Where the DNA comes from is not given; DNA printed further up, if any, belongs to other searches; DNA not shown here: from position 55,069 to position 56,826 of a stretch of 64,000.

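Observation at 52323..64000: Wzm-like permease and Wzt-like ATPase of one glycan exporter split by a ~9.7-kb four-gene accessory insert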

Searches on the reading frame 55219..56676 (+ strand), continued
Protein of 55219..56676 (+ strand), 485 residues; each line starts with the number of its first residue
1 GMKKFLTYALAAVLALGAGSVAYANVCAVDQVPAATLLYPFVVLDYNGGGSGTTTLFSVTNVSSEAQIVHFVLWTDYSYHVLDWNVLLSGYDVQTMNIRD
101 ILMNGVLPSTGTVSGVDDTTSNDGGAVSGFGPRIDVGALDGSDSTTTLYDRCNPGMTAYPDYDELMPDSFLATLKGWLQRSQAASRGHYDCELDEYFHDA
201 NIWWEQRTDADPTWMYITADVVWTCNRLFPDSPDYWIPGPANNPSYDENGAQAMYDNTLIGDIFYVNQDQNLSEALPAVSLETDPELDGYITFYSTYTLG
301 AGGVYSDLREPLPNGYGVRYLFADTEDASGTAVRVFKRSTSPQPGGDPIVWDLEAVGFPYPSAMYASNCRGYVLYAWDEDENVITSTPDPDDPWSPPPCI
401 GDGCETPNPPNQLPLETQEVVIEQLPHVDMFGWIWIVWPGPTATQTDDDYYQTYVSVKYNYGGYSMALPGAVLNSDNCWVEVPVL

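Call 69: search_protein_families(library=pfam, proteins=[L047:7104-8858:-, L047:8849-9397:-, L047:11759-13798:+, L047:14202-15728:+, L047:17621-20656:+, L043:2642-4312:+, L043:4421-5068:+, L043:5880-6548:+, L043:6665-7207:+, L043:9129-10586:+], max_evalue=0.001)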
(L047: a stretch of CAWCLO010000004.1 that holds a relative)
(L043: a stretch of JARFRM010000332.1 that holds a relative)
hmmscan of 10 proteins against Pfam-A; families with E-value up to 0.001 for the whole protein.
L047:7104-8858:- (584 aa): 13 families
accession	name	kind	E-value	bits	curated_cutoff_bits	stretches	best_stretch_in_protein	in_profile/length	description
PF13431.12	TPR_17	-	1.2e-14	53.7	24.4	0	366-398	2-34/34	Tetratricopeptide repeat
PF14559.12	TPR_19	-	2.7e-14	53.7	25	1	354-417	2-65/68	Tetratricopeptide repeat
PF07719.23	TPR_2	-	9.7e-14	50.7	27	0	412-444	2-34/34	Tetratricopeptide repeat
PF00515.34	TPR_1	-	2.6e-11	43.3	27.8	0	412-444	2-34/34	Tetratricopeptide repeat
PF13414.12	TPR_11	-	1.7e-08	34.4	26.8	0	281-312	10-41/42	TPR repeat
PF13432.12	TPR_16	-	1.4e-07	32.2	32.7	1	352-409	6-63/65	Tetratricopeptide repeat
PF13428.12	TPR_14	-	1.7e-07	31.7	23.5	0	282-307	18-43/44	Tetratricopeptide repeat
PF13181.12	TPR_8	-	3.6e-07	30.3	25.7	0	282-298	18-34/34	Tetratricopeptide repeat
PF13424.12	TPR_12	-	6.8e-06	26.6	30.1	0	413-457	5-48/77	Tetratricopeptide repeat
PF13371.12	TPR_9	-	1.2e-05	25.7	35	1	356-398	8-50/73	Tetratricopeptide repeat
PF24575.1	TPR_Slam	-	0.00052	20.8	35.2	0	382-432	52-102/104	Surface lipoprotein assembly modifier, N-terminal TPR repeats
PF13176.12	TPR_7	-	0.00063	20.1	27.9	0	413-442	1-30/36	Tetratricopeptide repeat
PF23914.1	TPR_CcmH_CycH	-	0.00073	19.8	42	0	357-444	64-154/158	Cytochrome c-type biogenesis protein H TPR domain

L047:8849-9397:- (182 aa): 5 families
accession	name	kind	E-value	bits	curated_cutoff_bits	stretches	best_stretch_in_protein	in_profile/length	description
PF00069.31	Pkinase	-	6.7e-38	131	31.7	1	6-177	40-199/263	Protein kinase domain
PF07714.23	PK_Tyr_Ser-Thr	-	8.8e-29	101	23.1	1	4-173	41-203/258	Protein tyrosine and serine/threonine kinase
PF03109.22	ABC1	-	4.7e-08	32.9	22.9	1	8-114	117-218/244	ABC1 atypical kinase-like domain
PF01636.29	APH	-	2e-07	31.5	23.2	1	78-111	164-198/239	Phosphotransferase enzyme family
PF17667.7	Pkinase_fungal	-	1.9e-05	24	24.1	1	80-160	304-378/387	Fungal protein kinase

L047:11759-13798:+ (679 aa): 9 families
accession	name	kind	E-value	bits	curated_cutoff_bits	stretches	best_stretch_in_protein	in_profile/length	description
PF00326.27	Peptidase_S9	-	1.4e-49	168.9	22.6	1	470-673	3-207/213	Prolyl oligopeptidase family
PF07676.18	PD40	-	5.5e-30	103.1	20.9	2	81-115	2-37/38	WD40-like Beta Propeller Repeat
PF00930.27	DPPIV_N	-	1e-15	57.8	22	1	192-280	256-342/354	Dipeptidyl peptidase IV (DPP IV) N-terminal region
PF05448.18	AXE1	-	5.6e-08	32.4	21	1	425-569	59-214/321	Acetyl xylan esterase (AXE1)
PF12146.15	Hydrolase_4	-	7.3e-07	29.2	27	0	605-656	187-236/239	Serine aminopeptidase, S33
PF20434.5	BD-FAE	-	1.6e-05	25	26.8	1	448-635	9-215/215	BD-FAE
PF25174.1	Beta-prop_THOC3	-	8.1e-05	22.2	305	0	80-148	206-271/272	THOC3 beta-propeller domain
PF01738.24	DLH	-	9.5e-05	22.5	21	1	508-660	74-194/217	Dienelactone hydrolase family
PF12740.14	PETase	-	0.00019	21.3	28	0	607-672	166-229/263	PET hydrolase-like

L047:14202-15728:+ (508 aa): 2 families
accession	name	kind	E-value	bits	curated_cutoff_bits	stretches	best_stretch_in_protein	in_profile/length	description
PF03572.23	Peptidase_S41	-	1.2e-18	67.6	24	1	215-369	13-164/165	Peptidase family S41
PF11918.13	Peptidase_S41_N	-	3e-06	27.8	26.6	1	45-120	19-95/129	N-terminal domain of Peptidase_S41 in eukaryotic IRBP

L047:17621-20656:+ (1011 aa): 6 families
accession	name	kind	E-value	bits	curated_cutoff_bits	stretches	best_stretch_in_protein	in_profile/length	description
PF25183.1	OMP_b-brl_4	-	1.9e-31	109.7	30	3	583-934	434-808/838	Outer membrane beta barrel domain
PF13620.12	CarboxypepD_reg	-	1e-15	58.2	32.3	1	35-113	2-82/82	Carboxypeptidase regulatory-like domain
PF13715.12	CarbopepD_reg_2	-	4.4e-07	30.3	32.2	1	37-123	3-87/88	CarboxypepD_reg-like domain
PF00593.30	TonB_dep_Rec_b-barrel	-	5e-07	30.4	27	1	454-923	70-430/436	TonB dependent receptor-like, beta-barrel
PF07715.20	Plug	-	8.8e-06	26.6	23.9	1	136-232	7-107/107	TonB-dependent Receptor Plug Domain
PF17210.9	SdrD_B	-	0.00036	21.1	29.7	0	42-121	20-96/112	SdrD B-like domain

L043:2642-4312:+ (556 aa): 1 family
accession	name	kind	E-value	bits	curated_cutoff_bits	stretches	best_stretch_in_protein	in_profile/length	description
PF03916.19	NrfD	-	1.4e-36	127.1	25.8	1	213-492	2-291/313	Polysulphide reductase, NrfD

L043:4421-5068:+ (215 aa): 0 families

L043:5880-6548:+ (222 aa): 5 families
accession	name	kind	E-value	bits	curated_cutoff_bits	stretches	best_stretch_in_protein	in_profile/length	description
PF04542.20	Sigma70_r2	-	1.2e-17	63.9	24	1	49-110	4-67/71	Sigma-70 region 2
PF08281.18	Sigma70_r4_2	-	3.4e-16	59.1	25.7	1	145-196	3-54/54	Sigma-70, region 4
PF22029.2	PhyR_sigma2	-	2.1e-08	34.5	27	1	54-99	8-53/55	Sigma2 domain of PhyR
PF04545.22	Sigma70_r4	-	9.6e-08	31.9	24.1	1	150-198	2-50/50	Sigma-70, region 4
PF07638.17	Sigma70_ECF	-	7.6e-07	29.6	21.1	1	43-201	23-184/185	ECF sigma factor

L043:6665-7207:+ (180 aa): 1 family
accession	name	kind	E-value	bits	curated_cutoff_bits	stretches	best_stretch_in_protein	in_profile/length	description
PF04191.18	PEMT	-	4e-12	46.9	25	1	65-157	5-98/105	Phospholipid methyltransferase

L043:9129-10586:+ (485 aa): 0 families

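Call 80: search_protein_representatives(alignment_id=A1)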
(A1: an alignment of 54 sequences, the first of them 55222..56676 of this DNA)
Query: 54 sequences, 501 profile positions. Proteins with E-value up to 0.001 (for the whole library): 1612; up to 1e-10: 1267; up to 1e-30: 542. The best 150 are listed.
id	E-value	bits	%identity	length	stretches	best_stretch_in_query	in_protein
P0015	4.1e-216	735.1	-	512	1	1-498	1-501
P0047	1.0e-213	727.2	-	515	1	1-498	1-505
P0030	1.5e-199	680.4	-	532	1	1-495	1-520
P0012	9.2e-191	651.4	-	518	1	1-494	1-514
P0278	2.3e-189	646.8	-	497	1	1-492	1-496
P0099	4.7e-187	639.2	-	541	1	1-495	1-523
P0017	1.7e-186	637.3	-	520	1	1-494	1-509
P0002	3.6e-184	629.7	-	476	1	1-478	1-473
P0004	2.9e-181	620.1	-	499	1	1-489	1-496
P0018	4.8e-179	612.8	-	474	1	1-484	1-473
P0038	9.1e-175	598.7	-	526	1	1-494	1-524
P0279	3.0e-173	593.7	-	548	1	1-498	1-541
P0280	1.7e-172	591.2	-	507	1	1-494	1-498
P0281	9.8e-165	565.6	-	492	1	2-498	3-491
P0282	1.2e-162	558.7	-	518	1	1-499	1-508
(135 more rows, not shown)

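Call 99: search_protein_families(library=padloc, proteins=[window:55222-56676:+], max_evalue=0.001)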
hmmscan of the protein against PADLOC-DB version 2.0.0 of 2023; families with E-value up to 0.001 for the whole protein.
window:55222-56676:+ (484 aa): 0 families
